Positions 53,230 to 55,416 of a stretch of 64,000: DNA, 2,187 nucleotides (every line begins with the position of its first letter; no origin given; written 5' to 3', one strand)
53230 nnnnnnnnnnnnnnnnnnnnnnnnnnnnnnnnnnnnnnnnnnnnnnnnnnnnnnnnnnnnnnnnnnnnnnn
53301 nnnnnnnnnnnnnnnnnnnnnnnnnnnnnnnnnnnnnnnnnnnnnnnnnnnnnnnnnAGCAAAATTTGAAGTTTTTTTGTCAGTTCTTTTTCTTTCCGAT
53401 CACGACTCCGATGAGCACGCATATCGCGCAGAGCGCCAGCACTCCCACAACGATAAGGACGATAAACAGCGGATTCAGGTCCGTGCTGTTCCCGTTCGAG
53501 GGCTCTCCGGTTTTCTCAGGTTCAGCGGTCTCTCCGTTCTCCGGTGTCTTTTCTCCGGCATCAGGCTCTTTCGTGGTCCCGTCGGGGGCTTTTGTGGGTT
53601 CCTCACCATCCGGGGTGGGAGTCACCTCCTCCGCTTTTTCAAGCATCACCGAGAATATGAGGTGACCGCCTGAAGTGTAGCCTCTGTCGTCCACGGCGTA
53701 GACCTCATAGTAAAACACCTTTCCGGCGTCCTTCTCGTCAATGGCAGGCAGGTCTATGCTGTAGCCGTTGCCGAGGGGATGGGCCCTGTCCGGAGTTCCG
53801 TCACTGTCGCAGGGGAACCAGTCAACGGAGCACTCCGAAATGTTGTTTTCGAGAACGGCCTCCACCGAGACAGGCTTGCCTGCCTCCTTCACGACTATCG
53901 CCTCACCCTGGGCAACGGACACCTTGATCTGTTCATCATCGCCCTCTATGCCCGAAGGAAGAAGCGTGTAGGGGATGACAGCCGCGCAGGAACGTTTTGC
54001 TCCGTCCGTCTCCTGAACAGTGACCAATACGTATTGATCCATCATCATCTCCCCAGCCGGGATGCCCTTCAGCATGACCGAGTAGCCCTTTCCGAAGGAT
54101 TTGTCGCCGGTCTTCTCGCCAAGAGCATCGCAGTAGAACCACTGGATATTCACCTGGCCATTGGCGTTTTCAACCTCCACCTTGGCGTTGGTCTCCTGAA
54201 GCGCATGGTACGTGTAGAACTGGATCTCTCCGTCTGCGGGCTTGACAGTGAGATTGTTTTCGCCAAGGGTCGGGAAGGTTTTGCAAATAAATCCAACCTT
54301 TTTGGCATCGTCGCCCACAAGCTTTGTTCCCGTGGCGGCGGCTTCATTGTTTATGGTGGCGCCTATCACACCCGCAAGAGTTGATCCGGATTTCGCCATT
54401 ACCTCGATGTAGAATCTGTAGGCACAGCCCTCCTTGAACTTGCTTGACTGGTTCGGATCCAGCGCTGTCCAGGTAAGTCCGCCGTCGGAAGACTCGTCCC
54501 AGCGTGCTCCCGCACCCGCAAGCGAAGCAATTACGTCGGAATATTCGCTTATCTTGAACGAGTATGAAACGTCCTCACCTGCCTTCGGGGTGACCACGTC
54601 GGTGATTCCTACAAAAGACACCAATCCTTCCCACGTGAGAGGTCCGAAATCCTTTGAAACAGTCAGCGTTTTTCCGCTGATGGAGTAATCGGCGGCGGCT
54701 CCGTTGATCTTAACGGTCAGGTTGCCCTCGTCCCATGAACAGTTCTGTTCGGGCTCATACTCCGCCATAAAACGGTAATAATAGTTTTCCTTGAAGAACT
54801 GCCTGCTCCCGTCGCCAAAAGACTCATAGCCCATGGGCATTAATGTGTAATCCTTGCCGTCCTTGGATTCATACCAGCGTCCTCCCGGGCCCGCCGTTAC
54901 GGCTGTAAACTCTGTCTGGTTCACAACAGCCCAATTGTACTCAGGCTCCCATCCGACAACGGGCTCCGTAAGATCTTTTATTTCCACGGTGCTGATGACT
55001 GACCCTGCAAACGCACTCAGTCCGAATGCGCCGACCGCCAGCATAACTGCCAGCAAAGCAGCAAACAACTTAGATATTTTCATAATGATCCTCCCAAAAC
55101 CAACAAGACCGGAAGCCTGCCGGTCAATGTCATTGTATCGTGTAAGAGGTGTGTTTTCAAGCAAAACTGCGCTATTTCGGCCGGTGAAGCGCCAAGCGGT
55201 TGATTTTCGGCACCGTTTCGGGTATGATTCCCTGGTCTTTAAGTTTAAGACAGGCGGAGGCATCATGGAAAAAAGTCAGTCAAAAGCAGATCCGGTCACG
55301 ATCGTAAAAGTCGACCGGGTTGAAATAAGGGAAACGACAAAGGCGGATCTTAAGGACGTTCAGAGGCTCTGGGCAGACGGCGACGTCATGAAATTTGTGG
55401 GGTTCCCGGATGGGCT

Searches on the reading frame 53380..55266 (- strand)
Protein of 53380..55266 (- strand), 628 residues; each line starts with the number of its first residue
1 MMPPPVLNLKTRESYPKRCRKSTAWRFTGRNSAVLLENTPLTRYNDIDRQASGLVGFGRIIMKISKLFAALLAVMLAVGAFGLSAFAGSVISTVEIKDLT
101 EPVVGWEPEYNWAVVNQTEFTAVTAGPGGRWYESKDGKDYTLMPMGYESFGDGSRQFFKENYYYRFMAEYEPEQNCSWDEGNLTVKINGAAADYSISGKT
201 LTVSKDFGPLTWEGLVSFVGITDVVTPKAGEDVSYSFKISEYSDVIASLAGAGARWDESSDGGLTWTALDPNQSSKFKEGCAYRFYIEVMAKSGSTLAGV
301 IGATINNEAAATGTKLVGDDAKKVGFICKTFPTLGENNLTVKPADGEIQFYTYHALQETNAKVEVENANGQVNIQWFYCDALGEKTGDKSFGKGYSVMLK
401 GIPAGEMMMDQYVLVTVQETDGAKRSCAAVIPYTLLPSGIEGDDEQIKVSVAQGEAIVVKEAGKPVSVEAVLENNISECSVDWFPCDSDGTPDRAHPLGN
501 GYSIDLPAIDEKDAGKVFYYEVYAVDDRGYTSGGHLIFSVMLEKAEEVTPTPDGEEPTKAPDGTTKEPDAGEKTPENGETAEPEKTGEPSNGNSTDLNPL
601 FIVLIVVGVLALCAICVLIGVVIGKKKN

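Call 75: search_protein_families(library=pfam, proteins=[window:53380-55266:-], max_evalue=0.001)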
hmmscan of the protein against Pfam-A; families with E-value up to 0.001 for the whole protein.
window:53380-55266:- (628 aa): 1 family
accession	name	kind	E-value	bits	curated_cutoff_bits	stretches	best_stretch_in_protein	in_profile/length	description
PF15677.10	CEND1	-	0.00027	21.9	27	1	540-626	64-141/143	Cell cycle exit and neuronal differentiation protein 1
